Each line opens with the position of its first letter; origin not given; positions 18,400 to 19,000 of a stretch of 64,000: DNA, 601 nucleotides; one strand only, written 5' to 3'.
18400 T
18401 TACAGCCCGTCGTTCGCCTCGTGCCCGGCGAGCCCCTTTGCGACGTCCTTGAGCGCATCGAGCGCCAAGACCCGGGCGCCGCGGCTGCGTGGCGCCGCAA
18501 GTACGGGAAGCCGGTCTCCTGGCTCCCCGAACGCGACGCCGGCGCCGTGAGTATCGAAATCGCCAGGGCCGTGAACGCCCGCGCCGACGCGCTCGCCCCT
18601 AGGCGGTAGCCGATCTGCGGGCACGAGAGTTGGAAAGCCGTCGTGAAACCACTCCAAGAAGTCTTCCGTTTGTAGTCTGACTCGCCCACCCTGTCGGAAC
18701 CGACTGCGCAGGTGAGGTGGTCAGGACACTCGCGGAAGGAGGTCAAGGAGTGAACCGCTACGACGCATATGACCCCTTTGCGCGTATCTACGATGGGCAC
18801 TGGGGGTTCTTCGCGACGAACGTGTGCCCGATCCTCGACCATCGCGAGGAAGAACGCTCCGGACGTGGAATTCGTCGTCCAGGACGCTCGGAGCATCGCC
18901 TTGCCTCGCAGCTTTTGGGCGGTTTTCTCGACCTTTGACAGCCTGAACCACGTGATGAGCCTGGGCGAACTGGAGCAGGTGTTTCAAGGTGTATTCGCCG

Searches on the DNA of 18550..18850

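Call 9: search_rna_families(source=window, start=18550, end=18850, threshold=evalue, max_evalue=10)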
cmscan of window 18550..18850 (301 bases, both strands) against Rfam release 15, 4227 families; matches with E-value up to 10: 0.
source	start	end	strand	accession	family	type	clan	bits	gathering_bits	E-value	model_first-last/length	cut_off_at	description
